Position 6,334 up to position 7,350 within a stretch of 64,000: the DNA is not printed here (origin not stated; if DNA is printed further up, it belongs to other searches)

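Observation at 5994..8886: Four-gene insert (small protein, two orphans, ComEC-type MBL hydrolase) wedged between the ATPase and the methylase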

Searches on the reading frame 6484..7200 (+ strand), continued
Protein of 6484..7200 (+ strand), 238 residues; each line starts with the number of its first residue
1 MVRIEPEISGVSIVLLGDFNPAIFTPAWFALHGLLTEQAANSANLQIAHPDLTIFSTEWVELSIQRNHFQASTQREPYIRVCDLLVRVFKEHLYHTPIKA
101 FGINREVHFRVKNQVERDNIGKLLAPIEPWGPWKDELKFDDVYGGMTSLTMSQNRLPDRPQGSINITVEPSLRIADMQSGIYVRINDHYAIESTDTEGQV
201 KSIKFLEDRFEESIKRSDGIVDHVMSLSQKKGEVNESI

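Call 58: search_protein_families(library=pfam, proteins=[L046:8043-9608:+, L046:9593-9934:+, L046:12421-15513:+, L062:8349-9842:+, L062:12505-15684:+, L063:7309-9789:+, L063:12468-15458:+, L051:5261-8374:+, L051:8378-9856:+, L051:12873-15995:+], max_evalue=0.001)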
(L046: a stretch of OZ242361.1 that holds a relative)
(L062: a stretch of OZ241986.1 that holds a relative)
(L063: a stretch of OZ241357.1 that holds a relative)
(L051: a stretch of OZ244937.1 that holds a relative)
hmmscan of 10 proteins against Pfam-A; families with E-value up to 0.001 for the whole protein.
L046:8043-9608:+ (522 aa): 10 families
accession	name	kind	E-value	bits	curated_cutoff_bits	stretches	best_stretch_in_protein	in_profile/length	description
PF02754.22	CCG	-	1.1e-28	99.6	20.6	2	400-485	1-85/85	Cysteine-rich domain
PF13183.11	Fer4_8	-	4e-13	50.1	27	1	93-161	2-68/68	4Fe-4S dicluster domain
PF13534.11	Fer4_17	-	7.2e-10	39.7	22.2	1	95-162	1-61/61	4Fe-4S dicluster domain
PF12838.12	Fer4_7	-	2.7e-09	37.8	27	1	95-161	1-52/52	4Fe-4S dicluster domain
PF13187.11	Fer4_9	-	1.3e-07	32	27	0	85-108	34-49/52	4Fe-4S dicluster domain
PF13484.11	Fer4_16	-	2e-06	28.9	30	1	95-159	1-65/66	4Fe-4S double cluster binding domain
PF13237.11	Fer4_10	-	1.2e-05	25.6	25.5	1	93-158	6-53/53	4Fe-4S dicluster domain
PF14697.11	Fer4_21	-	0.0002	21.8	35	0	95-110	7-55/59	4Fe-4S dicluster domain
PF12800.12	Fer4_4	-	0.00039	21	24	0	96-109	4-17/17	4Fe-4S binding domain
PF00037.32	Fer4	-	0.00073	19.7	21.1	0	147-160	8-21/24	4Fe-4S binding domain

L046:9593-9934:+ (114 aa): 1 family
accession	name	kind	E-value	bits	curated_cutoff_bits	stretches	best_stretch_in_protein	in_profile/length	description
PF05336.19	rhaM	-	1e-26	93.6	23.4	1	4-110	2-105/105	L-rhamnose mutarotase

L046:12421-15513:+ (1031 aa): 1 family
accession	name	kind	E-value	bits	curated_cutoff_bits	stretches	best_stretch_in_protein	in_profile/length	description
PF01555.25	N6_N4_Mtase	-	5.9e-27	95.5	26.7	1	496-817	2-214/221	DNA methylase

L062:8349-9842:+ (498 aa): 1 family
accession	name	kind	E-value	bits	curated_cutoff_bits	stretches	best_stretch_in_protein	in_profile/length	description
PF02661.23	Fic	-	7.2e-22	78.5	24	1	151-266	2-93/93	Fic/DOC family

L062:12505-15684:+ (1060 aa): 3 families
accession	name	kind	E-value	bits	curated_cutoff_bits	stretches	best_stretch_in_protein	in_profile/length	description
PF04851.21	ResIII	-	2.9e-10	40.7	22.5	1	140-282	21-161/164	Type III restriction enzyme, res subunit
PF18766.7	SWI2_SNF2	-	9.5e-07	29.1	26.7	1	141-272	17-145/221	SWI2/SNF2 ATPase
PF00270.35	DEAD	-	0.00057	20.1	26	0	147-198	19-69/167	DEAD/DEAH box helicase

L063:7309-9789:+ (827 aa): 1 family
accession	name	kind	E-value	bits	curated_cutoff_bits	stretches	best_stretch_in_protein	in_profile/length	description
PF03781.23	FGE-sulfatase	-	1.9e-63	215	23.3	1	569-823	2-255/255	Sulfatase-modifying factor enzyme 1-like domain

L063:12468-15458:+ (997 aa): 2 families
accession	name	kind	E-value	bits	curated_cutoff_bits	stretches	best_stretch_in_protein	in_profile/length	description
PF01351.25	RNase_HII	-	1.8e-44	152.5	25.8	1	815-990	1-198/199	Ribonuclease HII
PF20901.3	Sf6_terminase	-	0.00032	21.2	27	1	645-741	8-99/106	Bacteriophage Sf6, terminase small subunit-like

L051:5261-8374:+ (1038 aa): 1 family
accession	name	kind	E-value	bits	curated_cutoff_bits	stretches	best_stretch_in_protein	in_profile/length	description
PF01555.25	N6_N4_Mtase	-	1.8e-22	80.9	26.7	1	493-822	1-213/221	DNA methylase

L051:8378-9856:+ (493 aa): 1 family
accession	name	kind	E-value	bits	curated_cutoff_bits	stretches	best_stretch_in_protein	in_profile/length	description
PF02661.23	Fic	-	1.5e-21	77.5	24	1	161-276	2-93/93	Fic/DOC family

L051:12873-15995:+ (1041 aa): 3 families
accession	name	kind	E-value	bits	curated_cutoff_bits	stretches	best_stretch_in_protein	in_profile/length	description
PF04851.21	ResIII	-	8.4e-12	45.7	22.5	1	129-280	20-162/164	Type III restriction enzyme, res subunit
PF18766.7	SWI2_SNF2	-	9.9e-06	25.8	26.7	1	139-269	18-145/221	SWI2/SNF2 ATPase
PF00270.35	DEAD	-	0.00012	22.3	26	1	145-204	20-77/167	DEAD/DEAH box helicase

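Call 61: search_protein_families(library=padloc, proteins=[L024:5869-7005:+, L024:7285-8451:+, L024:8448-9299:+, L024:9256-9882:+, L013:8745-9707:+, L013:13225-15879:+, L013:16217-17536:+, L013:17533-18288:+, L070:14773-15954:+, L070:16697-17875:+], max_evalue=0.001)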
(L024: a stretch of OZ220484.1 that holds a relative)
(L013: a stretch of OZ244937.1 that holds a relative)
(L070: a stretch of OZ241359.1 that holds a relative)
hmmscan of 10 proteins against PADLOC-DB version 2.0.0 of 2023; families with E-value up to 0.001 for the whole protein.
L024:5869-7005:+ (378 aa): 6 families
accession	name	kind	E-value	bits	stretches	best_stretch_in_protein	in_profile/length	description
PDLC03877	NsnA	-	1e-112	375.2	1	16-373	20-383/385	-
PDLC04027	PD-T4-2_A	-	4.8e-30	102.8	1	17-369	7-361/363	-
PDLC03418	REase_II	-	4e-16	57.1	1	62-197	31-161/372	Type II restriction enzyme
PDLC04151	HEC-05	-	1.9e-08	31.5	1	46-96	23-72/600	-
PDLC04150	HEC-05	-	6.7e-08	29.8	1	50-93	9-51/583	-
PDLC02792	SspE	-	0.00047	16.6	0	47-88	9-48/771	SspE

L024:7285-8451:+ (388 aa): 1 family
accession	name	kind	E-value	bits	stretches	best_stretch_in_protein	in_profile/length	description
PDLC00434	ThsB1|ThsB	-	2.9e-05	21.3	1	178-258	140-218/396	TIR-like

L024:8448-9299:+ (283 aa): 0 families

L024:9256-9882:+ (208 aa): 7 families
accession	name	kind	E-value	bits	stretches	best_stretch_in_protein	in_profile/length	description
PDLC04688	PDC-M50B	-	6.6e-10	37.4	1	9-116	2-106/162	-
PDLC00431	ThsB1|ThsB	-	7e-10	37.5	1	10-127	3-117/162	TIR-like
PDLC00418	ThsB1|ThsB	-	1.3e-09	36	1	10-95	5-90/155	TIR-like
PDLC00433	ThsB1|ThsB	-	9.1e-08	30.3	1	9-115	2-101/164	TIR-like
PDLC00428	ThsB1|ThsB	-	5.3e-07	28.2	1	10-108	3-119/219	TIR-like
PDLC00429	ThsB1|ThsB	-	2.5e-06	25.7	1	11-112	6-104/167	TIR-like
PDLC00438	ThsB1|ThsB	-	0.00012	20.1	1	10-86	3-77/206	TIR-like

L013:8745-9707:+ (320 aa): 7 families
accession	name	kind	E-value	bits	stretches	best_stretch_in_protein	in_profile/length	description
PDLC03896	NsnC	-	6.9e-114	378.6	1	1-320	1-319/319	-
PDLC03879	NsnC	-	1.1e-15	56.1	1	1-318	3-304/305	-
PDLC03887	NsnC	-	9.5e-12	42.9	1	143-317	146-307/308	-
PDLC03889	NsnC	-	6.9e-10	37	1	1-169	1-170/269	-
PDLC03891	NsnC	-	1.4e-09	35.9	1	1-117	1-123/284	-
PDLC03914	NsnC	-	2.8e-09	34.8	1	22-308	29-303/314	-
PDLC03886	NsnC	-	2.2e-06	25.3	1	2-115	2-119/293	-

L013:13225-15879:+ (884 aa): 3 families
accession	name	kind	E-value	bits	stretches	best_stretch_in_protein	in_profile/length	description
PDLC04987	PDC-S28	-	1.3e-84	283.1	1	15-828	31-814/846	-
PDLC04986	PDC-S28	-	4.8e-72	241.5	2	14-527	28-528/831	-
PDLC01439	typeIV_DinG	-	4.3e-27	93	2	264-490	330-560/575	CAS-IV-A; associated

L013:16217-17536:+ (439 aa): 144 families (the best 25 are shown)
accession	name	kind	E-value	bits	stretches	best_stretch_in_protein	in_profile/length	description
PDLC00311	PtuA1|PtuA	-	9.2e-111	369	1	1-431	1-452/455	AAA ATPase domain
PDLC00278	PtuA1|PtuA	-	3e-99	331.2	1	1-434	1-433/436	AAA ATPase domain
PDLC00271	PtuA1|PtuA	-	1.2e-95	319.5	1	1-434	1-419/421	AAA ATPase domain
PDLC00310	PtuA1|PtuA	-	3.4e-90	301.3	1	1-433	1-438/443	AAA ATPase domain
PDLC02913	ATPase_I-A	-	1.9e-81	272.7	2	191-431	275-505/508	-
PDLC00299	PtuA1|PtuA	-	1.2e-80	270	2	196-435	290-528/535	AAA ATPase domain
PDLC00267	PtuA1|PtuA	-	8.7e-79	263.7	1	1-412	1-411/438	AAA ATPase domain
PDLC00275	PtuA1|PtuA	-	3.1e-71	238.6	1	93-433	15-347/348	AAA ATPase domain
PDLC00298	PtuA1|PtuA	-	1.6e-69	233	1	1-433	1-421/423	AAA ATPase domain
PDLC00284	PtuA1|PtuA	-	2e-62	209.8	2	193-429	303-537/545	AAA ATPase domain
PDLC00277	PtuA1|PtuA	-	4e-60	202.2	1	1-432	1-421/423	AAA ATPase domain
PDLC00286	PtuA1|PtuA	-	1.1e-49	167.2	1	134-428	6-281/289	AAA ATPase domain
PDLC00304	PtuA1|PtuA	-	2.6e-43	146.8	1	25-434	41-434/444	AAA ATPase domain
PDLC00269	PtuA1|PtuA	-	1.1e-36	125.1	1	1-345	1-355/446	AAA ATPase domain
PDLC00305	PtuA1|PtuA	-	5.4e-34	116.2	2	285-400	243-361/392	AAA ATPase domain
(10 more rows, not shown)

L013:17533-18288:+ (251 aa): 30 families (the best 25 are shown)
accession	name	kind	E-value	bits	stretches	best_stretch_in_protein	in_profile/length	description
PDLC00349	PtuB1|PtuB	-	3.9e-55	185.6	1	1-249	1-259/260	Unknown function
PDLC00355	PtuB1|PtuB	-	1.4e-31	108.2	1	1-243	1-256/263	Unknown function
PDLC00338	PtuB1|PtuB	-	3.4e-31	106.7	1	11-245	10-256/261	Unknown function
PDLC02924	HNH_I-A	-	7.5e-29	99.2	1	1-235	1-195/198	-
PDLC00332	PtuB1|PtuB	-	2.4e-26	90.9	1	15-236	14-207/212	Unknown function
PDLC00322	PtuB1|PtuB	-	1.2e-20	72.2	1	29-233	15-205/215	Unknown function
PDLC00324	PtuB1|PtuB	-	2.7e-20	71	1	24-236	20-204/209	Unknown function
PDLC00346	PtuB1|PtuB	-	1.6e-16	58.9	1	14-200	13-178/214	Unknown function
PDLC00320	PtuB1|PtuB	-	2.8e-16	57.9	1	40-236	31-199/202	Unknown function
PDLC00314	PtuB1|PtuB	-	2.3e-13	48.6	1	1-177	1-153/156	Unknown function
PDLC00357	PtuB1|PtuB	-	2.4e-13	48.6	1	40-246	39-235/240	Unknown function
PDLC00353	PtuB1|PtuB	-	1.9e-12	45.4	1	15-189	14-165/196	Unknown function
PDLC00344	PtuB1|PtuB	-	6.8e-09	33.8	1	24-96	22-91/213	Unknown function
PDLC00356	PtuB1|PtuB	-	1.2e-08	32.8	1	8-87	8-86/196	Unknown function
PDLC00358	PtuB1|PtuB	-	2.6e-08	31.8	1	25-95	23-86/215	Unknown function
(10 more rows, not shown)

L070:14773-15954:+ (393 aa): 10 families
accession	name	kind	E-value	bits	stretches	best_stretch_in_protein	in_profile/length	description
PDLC00844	E1-E2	-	8e-07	26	1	141-217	244-318/489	E1-E2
PDLC00830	E1-E2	-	2.5e-06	24.1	1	171-219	306-354/551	E1-E2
PDLC00855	E1-E2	-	2.9e-06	24.6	1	165-240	292-363/579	E1-E2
PDLC00837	E1-E2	-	1.5e-05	22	1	174-234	324-384/593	E1-E2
PDLC00828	E1-E2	-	3.6e-05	21.2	1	172-232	172-233/431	E1-E2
PDLC00836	E1-E2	-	5.8e-05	19.9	1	172-228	338-395/602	E1-E2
PDLC00825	E1-E2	-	7.1e-05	19.8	1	170-218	306-350/568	E1-E2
PDLC00856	E1-E2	-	7.3e-05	19.4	1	177-228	324-376/573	E1-E2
PDLC00843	E1-E2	-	0.00022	17.9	1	172-217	315-360/575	E1-E2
PDLC00848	E1-E2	-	0.00096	15.5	0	168-217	367-416/607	E1-E2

L070:16697-17875:+ (392 aa): 18 families
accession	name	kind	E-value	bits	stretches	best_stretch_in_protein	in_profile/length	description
PDLC04141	capP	-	2.2e-22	77.8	1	178-313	31-154/242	capP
PDLC03949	RmrA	-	1.5e-21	74.7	1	23-383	3-332/363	-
PDLC03944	RmrA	-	4.3e-16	56.9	1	209-330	185-301/384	-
PDLC03943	RmrA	-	7.8e-15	52.8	1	51-385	35-344/370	-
PDLC03947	RmrA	-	2.1e-14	51.2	1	48-307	41-286/383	-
PDLC03948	RmrA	-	4e-14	50.3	1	47-329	37-306/397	-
PDLC03952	RmrA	-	6.2e-13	46.3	1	48-328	52-318/395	-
PDLC03946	RmrA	-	1.3e-12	45.1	1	47-331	31-286/357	-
PDLC03954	RmrA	-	3.1e-12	44.1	1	47-323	39-301/380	-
PDLC03945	RmrA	-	9.7e-12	42.7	1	186-328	170-309/394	-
PDLC03953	RmrA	-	2.5e-10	38.1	1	216-328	201-299/373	-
PDLC03951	RmrA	-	2.6e-10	37.9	1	214-304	196-277/400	-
PDLC03955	RmrA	-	3.9e-10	37.5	1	48-330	50-308/371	-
PDLC03950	RmrA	-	4.7e-09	33.7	1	186-327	159-293/369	-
PDLC04776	PDC-M69B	-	5.8e-09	34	1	196-321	54-183/272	-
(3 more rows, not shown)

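Call 62: search_protein_families(library=pfam, proteins=[L024:5869-7005:+, L024:7285-8451:+, L024:8448-9299:+, L024:9256-9882:+, L013:8745-9707:+, L013:13225-15879:+, L013:16217-17536:+, L013:17533-18288:+, L070:14773-15954:+, L070:16697-17875:+], max_evalue=0.001)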
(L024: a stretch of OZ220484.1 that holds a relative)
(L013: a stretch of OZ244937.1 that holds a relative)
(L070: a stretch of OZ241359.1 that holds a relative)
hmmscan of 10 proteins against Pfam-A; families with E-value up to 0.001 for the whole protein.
L024:5869-7005:+ (378 aa): 1 family
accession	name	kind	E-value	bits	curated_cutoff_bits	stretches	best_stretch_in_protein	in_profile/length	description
PF03235.19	GmrSD_N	-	3.8e-23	83.1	33.2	1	57-194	7-198/199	GmrSD restriction endonuclease, N-terminal domain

L024:7285-8451:+ (388 aa): 1 family
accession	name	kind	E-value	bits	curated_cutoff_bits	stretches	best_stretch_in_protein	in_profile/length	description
PF13676.11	TIR_2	-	4.5e-09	37.3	28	1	179-268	1-93/122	TIR domain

L024:8448-9299:+ (283 aa): 1 family
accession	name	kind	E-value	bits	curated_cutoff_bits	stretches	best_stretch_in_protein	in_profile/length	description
PF18163.6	LD_cluster2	-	1.2e-68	232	25.3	1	10-227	5-221/264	SLOG cluster2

L024:9256-9882:+ (208 aa): 1 family
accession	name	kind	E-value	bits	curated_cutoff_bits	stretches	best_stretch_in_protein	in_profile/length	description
PF08937.16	ThsB_TIR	-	2.3e-20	73.3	21.2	1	13-112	1-97/100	Thoeris protein ThsB, TIR-like domain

L013:8745-9707:+ (320 aa): 0 families

L013:13225-15879:+ (884 aa): 3 families
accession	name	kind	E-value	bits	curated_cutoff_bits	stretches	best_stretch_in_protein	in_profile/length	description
PF13307.12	Helicase_C_2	-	7.4e-10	39.6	25.3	1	387-476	55-157/170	Helicase C-terminal domain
PF00270.35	DEAD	-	6e-08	33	26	1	37-148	12-130/167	DEAD/DEAH box helicase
PF04851.21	ResIII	-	1.2e-06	28.9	22.5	1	23-149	6-139/164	Type III restriction enzyme, res subunit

L013:16217-17536:+ (439 aa): 5 families
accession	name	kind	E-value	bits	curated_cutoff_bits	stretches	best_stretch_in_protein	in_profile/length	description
PF13175.12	AAA_15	-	1.2e-21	78.3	32.1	2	1-44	1-44/374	AAA ATPase domain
PF13304.12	AAA_21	-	8.1e-18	66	27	1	147-330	174-303/304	AAA domain, putative AbiEii toxin, Type IV TA system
PF13476.12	AAA_23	-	7.4e-15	56.6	27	1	5-211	1-187/201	AAA domain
PF02463.25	SMC_N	-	1.7e-14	54.2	40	1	3-336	2-208/220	RecF/RecN/SMC N terminal domain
PF11398.14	DUF2813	-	1.5e-10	41.4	21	1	1-47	1-46/372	Protein of unknown function (DUF2813)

L013:17533-18288:+ (251 aa): 1 family
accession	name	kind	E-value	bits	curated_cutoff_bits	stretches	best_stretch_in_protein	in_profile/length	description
PF14279.12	HNH_5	-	0.00079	19.7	27.5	0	54-95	1-37/56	HNH endonuclease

L070:14773-15954:+ (393 aa): 2 families
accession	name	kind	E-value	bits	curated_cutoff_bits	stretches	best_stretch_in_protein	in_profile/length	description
PF20590.3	DUF6791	-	1.8e-58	197.3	25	1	10-159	1-149/149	Domain of unknown function (DUF6791)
PF00899.27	ThiF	-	1.2e-08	34.8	28.1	1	172-298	17-143/238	ThiF family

L070:16697-17875:+ (392 aa): 2 families
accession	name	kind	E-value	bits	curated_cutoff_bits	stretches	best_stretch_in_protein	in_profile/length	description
PF06114.19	Peptidase_M78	-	6.6e-20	71.6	22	1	185-308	4-121/123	IrrE N-terminal-like domain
PF01381.28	HTH_3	-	0.00012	22.4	23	0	48-76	26-54/55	Helix-turn-helix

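Call 70: find_related_loci(query=A1, collection=viral_contigs, flank=10000)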
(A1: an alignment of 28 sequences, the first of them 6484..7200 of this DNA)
Query A1 (238 aa) in viral_contigs; peptide patterns used: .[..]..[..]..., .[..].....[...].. (x = any residue, [..] = any of these).
21 stretches matched a pattern, but none encodes a relative of the query by tblastn (E <= 1e-3).

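Call 80: fold_search(model_id=the predicted structure, library=pdb)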
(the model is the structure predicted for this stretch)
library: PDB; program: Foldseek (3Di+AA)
matches with E <= 10: 1257; with E <= 0.001: 12
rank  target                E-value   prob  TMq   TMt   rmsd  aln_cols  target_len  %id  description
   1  1msv_A                3.1e-05  1.00  0.32  0.25  15.8       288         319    8  The S68A S-adenosylmethionine decarboxylase proenzyme processing mutant. (released 2003-03-11)
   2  4cwc_A                3.7e-05  0.98  0.28  0.26  18.8       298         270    6  Structure of Rolling Circle Replication Initiator Protein (RepDE) from Staphylococcus aureus (released 2015-04-15)
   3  6bm7_F                4.2e-05  1.00  0.32  0.27  17.0       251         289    8  Crystal structure of Trypanosoma brucei AdoMetDC/prozyme heterodimer in complex with pyrimidineamine inhibitor UTSAM56 (released 2018-01-03)
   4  5tvf_F                4.5e-05  1.00  0.32  0.27  17.5       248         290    8  Crystal structure of Trypanosoma brucei AdoMetDC/prozyme heterodimer in complex with inhibitor CGP 40215 (released 2017-01-11)
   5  1jl0_B                4.8e-05  0.99  0.30  0.24  16.0       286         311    8  Structure of a Human S-Adenosylmethionine Decarboxylase Self-processing Ester Intermediate and Mechanism of Putrescine (released 2001-08-22)
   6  1msv_B                6.5e-05  0.99  0.30  0.23  16.1       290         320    8  The S68A S-adenosylmethionine decarboxylase proenzyme processing mutant. (released 2003-03-11)
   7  1jl0_A                6.9e-05  0.99  0.30  0.24  16.1       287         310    8  Structure of a Human S-Adenosylmethionine Decarboxylase Self-processing Ester Intermediate and Mechanism of Putrescine (released 2001-08-22)
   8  4cwe_A                1.5e-04  0.99  0.30  0.28   9.7       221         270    8  Structural studies of rolling circle replication initiation protein from Staphylococcus aureus (released 2015-04-15)
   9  5tvm_F                1.6e-04  0.99  0.31  0.26  16.6       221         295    7  Crystal structure of Trypanosoma brucei AdoMetDC/prozyme heterodimer (released 2017-01-11)
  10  5tvm_E                2.1e-04  0.99  0.32  0.26  18.4       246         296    7  Crystal structure of Trypanosoma brucei AdoMetDC/prozyme heterodimer (released 2017-01-11)
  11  6bm7_E                2.9e-04  0.97  0.30  0.26  17.1       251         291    8  Crystal structure of Trypanosoma brucei AdoMetDC/prozyme heterodimer in complex with pyrimidineamine inhibitor UTSAM56 (released 2018-01-03)
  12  5tvf_E                3.3e-04  0.99  0.32  0.27  18.9       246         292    8  Crystal structure of Trypanosoma brucei AdoMetDC/prozyme heterodimer in complex with inhibitor CGP 40215 (released 2017-01-11)
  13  7q3d_B                1.4e-03  0.35  0.17  0.10  19.6       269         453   12  Structure of the human CPLANE complex (released 2022-04-06)
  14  4cij_B                2.9e-03  0.77  0.29  0.27  13.6       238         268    8  Structure of Rolling Circle Replication Initiator Protein from Geobacillus stearothermophilus. (released 2014-12-24)
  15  9v86_A                5.0e-03  0.30  0.18  0.07  18.6       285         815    8  Cryo-EM structure of KICSTOR CCC complex (state 3) (released 2025-11-12)
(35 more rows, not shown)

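Call 84: find_related_loci(query=A5, collection=metagenome_contigs, flank=8000)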
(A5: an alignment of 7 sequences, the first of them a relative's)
Query A5 (222 aa) in metagenome_contigs; peptide patterns used: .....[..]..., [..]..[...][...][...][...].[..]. (x = any residue, [..] = any of these).
411 stretches matched a pattern; 275 encode a relative of the query (tblastn E <= 1e-3); the best 80 are kept; 80 distinct loci.
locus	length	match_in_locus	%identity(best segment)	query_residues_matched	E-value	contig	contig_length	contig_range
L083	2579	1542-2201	46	1-220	1e-65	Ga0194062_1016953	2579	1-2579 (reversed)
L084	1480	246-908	42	3-222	1e-60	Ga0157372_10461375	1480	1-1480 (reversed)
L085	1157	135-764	43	11-221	1e-59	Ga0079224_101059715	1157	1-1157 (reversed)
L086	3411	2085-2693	45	3-205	8e-52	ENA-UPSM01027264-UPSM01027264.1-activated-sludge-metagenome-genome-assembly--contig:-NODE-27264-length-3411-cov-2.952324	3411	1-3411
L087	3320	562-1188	43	4-213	2e-50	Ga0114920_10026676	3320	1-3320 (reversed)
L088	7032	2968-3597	41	3-213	9e-50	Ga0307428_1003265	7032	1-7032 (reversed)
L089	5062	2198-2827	41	3-213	8e-50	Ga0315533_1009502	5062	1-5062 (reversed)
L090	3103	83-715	41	5-216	2e-49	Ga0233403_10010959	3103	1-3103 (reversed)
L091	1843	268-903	41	1-213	8e-50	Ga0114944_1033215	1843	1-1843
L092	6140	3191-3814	41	5-213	1e-48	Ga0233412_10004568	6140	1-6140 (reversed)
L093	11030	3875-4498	41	5-213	1e-48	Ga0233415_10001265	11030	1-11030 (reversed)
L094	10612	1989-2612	41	5-213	1e-48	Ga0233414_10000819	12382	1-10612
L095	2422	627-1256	40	6-216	2e-48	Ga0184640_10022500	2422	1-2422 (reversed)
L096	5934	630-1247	40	6-212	5e-48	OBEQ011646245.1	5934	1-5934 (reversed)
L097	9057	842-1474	39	8-219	4e-48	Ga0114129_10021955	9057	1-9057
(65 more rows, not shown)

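Call 103: find_encoding_contigs(protein=P0024, flank=10000, max_places=1)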
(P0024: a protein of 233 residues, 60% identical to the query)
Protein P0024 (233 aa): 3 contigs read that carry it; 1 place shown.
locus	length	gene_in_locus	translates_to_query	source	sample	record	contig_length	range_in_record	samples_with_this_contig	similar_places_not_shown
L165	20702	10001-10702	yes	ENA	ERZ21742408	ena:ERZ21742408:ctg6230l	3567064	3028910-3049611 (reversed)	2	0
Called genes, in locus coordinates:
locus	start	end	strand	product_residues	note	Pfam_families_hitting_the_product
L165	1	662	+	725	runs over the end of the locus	PF10412:TrwB_AAD_bind, PF02534:T4SS-DNA_transf, PF12696:TraG-D_C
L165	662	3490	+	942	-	PF08751:TrwC, PF22232:TraI_hel_assoc_N (faint), PF13245:AAA_19, PF13604:AAA_30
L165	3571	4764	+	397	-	PF13356:Arm-DNA-bind_3, PF22022:Phage_int_M (weak), PF00589:Phage_integrase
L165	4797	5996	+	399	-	PF13356:Arm-DNA-bind_3, PF00589:Phage_integrase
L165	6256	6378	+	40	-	PF12728:HTH_17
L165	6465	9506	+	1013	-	PF04465:DUF499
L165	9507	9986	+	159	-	PF24728:DUF7680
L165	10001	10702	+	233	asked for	-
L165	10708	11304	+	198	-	-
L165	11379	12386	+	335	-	PF00753:Lactamase_B (weak)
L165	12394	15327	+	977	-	PF06634:DUF1156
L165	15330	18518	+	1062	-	PF13091:PLDc_2 (weak), PF00176:SNF2-rel_dom, PF04851:ResIII, PF00271:Helicase_C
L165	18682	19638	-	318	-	-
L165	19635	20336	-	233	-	PF02668:TauD (faint)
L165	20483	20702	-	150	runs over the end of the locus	PF01850:PIN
